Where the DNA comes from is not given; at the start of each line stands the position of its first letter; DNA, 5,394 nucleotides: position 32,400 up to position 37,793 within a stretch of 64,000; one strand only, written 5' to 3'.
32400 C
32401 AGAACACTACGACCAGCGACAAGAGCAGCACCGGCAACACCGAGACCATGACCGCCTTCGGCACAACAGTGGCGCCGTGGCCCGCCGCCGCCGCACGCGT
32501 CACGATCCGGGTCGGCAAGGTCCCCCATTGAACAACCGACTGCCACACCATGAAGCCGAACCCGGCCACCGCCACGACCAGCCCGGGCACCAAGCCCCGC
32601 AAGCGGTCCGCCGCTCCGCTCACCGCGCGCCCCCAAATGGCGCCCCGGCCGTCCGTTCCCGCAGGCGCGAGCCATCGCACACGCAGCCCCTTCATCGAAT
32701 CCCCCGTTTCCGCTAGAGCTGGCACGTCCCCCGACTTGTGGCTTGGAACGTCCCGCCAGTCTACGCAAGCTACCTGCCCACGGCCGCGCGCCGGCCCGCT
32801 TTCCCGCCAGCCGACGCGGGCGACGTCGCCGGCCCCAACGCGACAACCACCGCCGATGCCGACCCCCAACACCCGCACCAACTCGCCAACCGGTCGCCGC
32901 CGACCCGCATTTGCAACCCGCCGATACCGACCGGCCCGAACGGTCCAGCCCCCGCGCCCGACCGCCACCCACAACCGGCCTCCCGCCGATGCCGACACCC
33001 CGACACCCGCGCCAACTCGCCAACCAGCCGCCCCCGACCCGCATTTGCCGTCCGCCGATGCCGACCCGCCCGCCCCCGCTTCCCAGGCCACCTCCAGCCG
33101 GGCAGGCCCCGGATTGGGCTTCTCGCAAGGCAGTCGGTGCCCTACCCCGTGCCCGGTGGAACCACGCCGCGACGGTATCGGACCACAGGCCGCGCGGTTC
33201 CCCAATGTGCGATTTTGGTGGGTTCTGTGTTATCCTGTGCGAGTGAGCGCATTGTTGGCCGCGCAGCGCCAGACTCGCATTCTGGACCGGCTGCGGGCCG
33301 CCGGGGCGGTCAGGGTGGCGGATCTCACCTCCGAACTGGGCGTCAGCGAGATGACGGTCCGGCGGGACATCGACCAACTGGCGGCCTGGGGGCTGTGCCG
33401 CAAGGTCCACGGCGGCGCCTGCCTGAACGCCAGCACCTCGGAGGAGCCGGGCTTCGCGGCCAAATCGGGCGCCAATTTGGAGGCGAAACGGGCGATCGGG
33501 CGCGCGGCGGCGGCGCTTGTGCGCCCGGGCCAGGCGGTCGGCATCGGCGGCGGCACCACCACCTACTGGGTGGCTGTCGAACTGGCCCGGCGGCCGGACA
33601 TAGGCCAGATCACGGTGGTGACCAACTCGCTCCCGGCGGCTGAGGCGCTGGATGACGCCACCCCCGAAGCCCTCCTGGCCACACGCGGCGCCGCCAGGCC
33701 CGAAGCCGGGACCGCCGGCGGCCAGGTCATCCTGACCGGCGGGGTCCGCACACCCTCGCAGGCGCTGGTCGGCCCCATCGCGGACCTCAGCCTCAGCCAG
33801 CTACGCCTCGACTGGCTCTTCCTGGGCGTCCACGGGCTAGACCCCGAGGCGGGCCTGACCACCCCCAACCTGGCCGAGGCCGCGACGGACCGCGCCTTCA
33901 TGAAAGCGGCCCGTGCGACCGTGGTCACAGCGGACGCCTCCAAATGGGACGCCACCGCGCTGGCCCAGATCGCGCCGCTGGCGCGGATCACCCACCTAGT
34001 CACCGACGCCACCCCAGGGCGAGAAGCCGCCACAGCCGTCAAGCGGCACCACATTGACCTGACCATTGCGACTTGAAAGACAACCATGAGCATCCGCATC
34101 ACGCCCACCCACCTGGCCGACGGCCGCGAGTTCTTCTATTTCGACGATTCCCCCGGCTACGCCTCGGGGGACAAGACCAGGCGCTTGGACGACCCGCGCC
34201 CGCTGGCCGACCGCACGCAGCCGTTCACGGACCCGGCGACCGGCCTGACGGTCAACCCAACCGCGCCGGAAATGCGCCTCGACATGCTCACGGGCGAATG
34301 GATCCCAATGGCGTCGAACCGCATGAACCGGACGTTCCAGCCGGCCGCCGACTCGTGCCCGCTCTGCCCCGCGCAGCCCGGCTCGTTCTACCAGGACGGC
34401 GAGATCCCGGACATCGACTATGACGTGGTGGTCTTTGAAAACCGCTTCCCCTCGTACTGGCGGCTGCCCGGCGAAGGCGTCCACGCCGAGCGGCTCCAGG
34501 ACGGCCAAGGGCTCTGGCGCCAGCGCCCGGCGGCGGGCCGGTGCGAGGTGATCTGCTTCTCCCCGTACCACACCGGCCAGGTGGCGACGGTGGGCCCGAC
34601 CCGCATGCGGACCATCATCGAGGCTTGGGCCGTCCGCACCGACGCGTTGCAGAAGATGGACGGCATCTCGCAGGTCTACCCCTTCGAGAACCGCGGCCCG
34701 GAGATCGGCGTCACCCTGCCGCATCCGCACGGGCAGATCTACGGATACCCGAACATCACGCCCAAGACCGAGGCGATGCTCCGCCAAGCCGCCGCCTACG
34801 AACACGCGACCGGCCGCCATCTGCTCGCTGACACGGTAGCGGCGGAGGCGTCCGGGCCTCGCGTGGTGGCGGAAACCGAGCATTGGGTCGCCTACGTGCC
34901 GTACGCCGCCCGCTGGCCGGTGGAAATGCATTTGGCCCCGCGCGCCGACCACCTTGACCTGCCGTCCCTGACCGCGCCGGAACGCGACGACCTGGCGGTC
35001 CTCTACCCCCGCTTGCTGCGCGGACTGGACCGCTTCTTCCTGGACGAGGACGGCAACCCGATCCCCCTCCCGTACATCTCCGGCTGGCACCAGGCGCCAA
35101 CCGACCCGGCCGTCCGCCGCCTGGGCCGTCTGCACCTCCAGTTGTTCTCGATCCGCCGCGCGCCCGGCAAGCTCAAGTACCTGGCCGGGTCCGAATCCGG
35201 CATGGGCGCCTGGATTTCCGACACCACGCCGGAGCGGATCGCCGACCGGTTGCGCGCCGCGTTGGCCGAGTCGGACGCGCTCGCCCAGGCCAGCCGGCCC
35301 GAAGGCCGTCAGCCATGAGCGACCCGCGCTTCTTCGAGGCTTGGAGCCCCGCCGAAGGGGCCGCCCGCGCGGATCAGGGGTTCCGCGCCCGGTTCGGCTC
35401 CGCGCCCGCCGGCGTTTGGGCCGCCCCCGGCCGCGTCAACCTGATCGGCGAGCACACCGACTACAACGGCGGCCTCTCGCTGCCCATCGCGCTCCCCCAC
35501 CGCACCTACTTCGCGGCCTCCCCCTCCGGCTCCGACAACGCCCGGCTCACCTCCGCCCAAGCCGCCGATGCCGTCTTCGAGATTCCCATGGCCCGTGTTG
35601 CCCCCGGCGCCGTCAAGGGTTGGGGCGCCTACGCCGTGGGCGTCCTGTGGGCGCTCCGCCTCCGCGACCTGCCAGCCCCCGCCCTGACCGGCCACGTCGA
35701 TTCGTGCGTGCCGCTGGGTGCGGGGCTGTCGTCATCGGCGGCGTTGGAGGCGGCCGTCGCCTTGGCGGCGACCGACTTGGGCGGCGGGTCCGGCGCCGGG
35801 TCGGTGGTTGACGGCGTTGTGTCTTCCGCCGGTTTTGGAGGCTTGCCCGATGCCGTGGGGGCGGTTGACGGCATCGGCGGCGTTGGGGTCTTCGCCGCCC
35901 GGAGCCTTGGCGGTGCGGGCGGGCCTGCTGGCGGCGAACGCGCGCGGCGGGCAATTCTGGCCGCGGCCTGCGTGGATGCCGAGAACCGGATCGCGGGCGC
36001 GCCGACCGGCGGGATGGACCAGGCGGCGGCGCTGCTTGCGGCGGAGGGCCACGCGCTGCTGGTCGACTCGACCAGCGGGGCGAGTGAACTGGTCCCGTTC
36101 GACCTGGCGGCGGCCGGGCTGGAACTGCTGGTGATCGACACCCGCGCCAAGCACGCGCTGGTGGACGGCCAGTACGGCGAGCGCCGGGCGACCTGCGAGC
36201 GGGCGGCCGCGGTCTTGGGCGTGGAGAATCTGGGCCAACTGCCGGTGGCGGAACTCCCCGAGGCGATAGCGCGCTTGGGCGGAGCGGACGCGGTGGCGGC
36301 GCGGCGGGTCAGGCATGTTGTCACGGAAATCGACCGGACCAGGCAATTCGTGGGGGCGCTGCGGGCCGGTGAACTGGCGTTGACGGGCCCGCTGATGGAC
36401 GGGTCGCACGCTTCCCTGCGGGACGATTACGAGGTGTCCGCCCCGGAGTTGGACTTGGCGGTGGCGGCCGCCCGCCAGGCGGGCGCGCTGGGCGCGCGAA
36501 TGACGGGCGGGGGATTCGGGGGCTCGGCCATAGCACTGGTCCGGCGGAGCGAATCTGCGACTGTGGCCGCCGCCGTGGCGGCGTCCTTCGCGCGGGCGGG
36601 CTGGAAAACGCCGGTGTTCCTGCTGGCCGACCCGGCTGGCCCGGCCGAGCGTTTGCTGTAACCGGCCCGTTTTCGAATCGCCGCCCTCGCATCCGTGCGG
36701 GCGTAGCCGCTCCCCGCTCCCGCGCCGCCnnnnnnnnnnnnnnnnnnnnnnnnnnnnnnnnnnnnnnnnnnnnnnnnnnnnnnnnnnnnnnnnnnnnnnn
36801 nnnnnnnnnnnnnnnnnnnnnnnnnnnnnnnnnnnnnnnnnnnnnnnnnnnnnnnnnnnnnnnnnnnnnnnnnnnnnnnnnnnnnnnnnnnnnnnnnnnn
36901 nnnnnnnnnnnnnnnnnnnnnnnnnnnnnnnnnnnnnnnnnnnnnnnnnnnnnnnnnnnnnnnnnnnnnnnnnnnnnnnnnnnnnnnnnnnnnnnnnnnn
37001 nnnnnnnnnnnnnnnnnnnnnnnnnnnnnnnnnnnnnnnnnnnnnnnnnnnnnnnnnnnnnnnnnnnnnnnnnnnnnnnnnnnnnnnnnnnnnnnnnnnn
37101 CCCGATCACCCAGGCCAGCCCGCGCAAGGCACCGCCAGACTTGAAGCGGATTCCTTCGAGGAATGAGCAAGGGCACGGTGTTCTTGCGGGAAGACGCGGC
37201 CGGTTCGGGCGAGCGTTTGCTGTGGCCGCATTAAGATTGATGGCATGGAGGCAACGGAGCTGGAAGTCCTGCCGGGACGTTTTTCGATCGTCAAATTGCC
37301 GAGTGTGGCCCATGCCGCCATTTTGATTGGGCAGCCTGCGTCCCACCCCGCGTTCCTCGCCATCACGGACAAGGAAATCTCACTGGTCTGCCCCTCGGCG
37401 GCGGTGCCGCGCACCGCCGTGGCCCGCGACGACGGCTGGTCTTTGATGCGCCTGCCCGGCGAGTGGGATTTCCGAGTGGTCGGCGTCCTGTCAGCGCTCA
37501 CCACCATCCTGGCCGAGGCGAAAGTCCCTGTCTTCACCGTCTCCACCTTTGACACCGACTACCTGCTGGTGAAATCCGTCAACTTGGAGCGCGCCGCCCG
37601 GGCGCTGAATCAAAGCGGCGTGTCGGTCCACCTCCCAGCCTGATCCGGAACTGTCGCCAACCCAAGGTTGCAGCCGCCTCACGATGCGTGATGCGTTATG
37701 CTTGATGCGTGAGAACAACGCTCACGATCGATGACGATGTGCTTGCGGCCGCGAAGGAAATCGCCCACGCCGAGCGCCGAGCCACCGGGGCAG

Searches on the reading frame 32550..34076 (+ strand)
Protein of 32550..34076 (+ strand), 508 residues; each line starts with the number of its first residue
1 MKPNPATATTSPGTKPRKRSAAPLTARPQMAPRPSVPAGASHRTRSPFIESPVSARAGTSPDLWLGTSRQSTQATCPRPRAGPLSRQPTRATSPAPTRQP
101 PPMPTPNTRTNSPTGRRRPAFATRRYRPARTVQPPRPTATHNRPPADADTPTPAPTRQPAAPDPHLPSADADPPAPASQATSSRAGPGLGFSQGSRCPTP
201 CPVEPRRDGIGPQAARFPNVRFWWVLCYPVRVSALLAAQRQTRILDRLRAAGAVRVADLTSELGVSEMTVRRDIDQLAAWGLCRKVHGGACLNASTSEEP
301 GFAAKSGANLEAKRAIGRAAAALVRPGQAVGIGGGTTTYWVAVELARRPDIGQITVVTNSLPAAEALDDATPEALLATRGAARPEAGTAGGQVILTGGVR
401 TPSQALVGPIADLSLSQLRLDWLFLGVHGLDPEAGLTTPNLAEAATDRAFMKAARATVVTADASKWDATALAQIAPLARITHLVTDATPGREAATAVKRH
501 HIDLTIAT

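Call 22: search_protein_families(library=pfam, proteins=[window:32550-34076:+], max_evalue=0.001)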
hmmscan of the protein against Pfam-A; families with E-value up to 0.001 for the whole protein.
window:32550-34076:+ (508 aa): 6 families
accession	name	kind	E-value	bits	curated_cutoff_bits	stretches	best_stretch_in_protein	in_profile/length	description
PF00455.28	DeoRC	-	3.5e-40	138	31.8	1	309-486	2-159/160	DeoR C terminal sensor domain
PF08220.18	HTH_DeoR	-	6.1e-15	55.2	21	1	240-295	1-56/57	DeoR-like helix-turn-helix domain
PF08279.18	HTH_11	-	3.3e-07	30.5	25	1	240-281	1-43/55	HTH domain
PF25213.1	HVO_A0261_N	-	7e-06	26.3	35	1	232-288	4-59/86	HVO_A0261 N-terminal domain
PF00392.27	GntR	-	0.0001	22.3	27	1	245-291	14-62/64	Bacterial regulatory proteins, gntR family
PF01047.28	MarR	-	0.00015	22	24.6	1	240-286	4-50/59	MarR family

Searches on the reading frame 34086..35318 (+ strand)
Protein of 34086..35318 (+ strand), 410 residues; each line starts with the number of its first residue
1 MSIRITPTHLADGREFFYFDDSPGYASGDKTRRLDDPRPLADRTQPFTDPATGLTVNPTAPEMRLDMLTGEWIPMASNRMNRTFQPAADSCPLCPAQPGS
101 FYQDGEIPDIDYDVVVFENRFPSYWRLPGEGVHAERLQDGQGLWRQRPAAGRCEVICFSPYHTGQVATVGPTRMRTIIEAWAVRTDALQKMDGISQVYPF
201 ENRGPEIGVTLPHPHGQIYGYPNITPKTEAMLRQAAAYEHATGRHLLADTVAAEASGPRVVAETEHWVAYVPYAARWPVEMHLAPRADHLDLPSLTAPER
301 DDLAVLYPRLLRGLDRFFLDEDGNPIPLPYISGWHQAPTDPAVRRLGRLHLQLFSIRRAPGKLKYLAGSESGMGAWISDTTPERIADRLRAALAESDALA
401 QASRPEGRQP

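Call 13: search_protein_families(library=pfam, proteins=[window:34086-35318:+], max_evalue=0.001)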
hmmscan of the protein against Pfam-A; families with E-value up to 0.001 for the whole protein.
window:34086-35318:+ (410 aa): 2 families
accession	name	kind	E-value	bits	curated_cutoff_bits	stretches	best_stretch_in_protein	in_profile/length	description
PF01087.27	GalP_UDP_transf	-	1.7e-27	97.5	22.1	1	60-222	11-181/184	Galactose-1-phosphate uridyl transferase, N-terminal domain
PF02744.22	GalP_UDP_tr_C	-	4.3e-15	56.3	29.2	1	233-392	3-155/165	Galactose-1-phosphate uridyl transferase, C-terminal domain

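Call 55: find_encoding_contigs(protein=window:34086-35318:+, flank=1000, max_places=3)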
Protein window:34086-35318:+ (410 aa): 1 contig read that carries it; 1 place shown.
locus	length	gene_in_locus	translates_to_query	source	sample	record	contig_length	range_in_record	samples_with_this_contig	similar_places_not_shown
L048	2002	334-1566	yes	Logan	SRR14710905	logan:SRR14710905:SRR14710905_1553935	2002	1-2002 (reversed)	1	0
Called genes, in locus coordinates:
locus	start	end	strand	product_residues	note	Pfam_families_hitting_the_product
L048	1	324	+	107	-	?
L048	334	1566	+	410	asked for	PF01087:GalP_UDP_transf, PF02744:GalP_UDP_tr_C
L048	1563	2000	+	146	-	?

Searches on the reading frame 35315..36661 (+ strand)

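Call 22: search_protein_families(library=pfam, proteins=[window:35315-36661:+], max_evalue=0.001)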
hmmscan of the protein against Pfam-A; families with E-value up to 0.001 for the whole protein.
window:35315-36661:+ (448 aa): 3 families
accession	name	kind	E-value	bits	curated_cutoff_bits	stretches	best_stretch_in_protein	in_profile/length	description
PF10509.15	GalKase_gal_bdg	-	3e-22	78.4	23.1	1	22-70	2-49/49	Galactokinase galactose-binding signature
PF08544.19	GHMP_kinases_C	-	4.4e-12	46.7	21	1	347-425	3-83/85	GHMP kinases C terminal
PF00288.32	GHMP_kinases_N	-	5.1e-07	30.3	22.3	1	106-157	2-51/87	GHMP kinases N terminal domain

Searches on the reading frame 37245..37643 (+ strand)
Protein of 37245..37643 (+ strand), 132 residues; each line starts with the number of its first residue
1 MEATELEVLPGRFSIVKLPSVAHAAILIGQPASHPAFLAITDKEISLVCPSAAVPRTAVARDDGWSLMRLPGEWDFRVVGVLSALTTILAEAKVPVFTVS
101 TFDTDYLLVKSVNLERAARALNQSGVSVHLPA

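Call 23: search_protein_families(library=pfam, proteins=[window:37245-37643:+], max_evalue=0.001)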
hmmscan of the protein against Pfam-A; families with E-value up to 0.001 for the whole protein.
window:37245-37643:+ (132 aa): 1 family
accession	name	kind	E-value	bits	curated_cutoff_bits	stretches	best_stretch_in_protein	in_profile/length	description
PF13840.12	ACT_7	-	2.7e-16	59.6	27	1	62-122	3-64/65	ACT domain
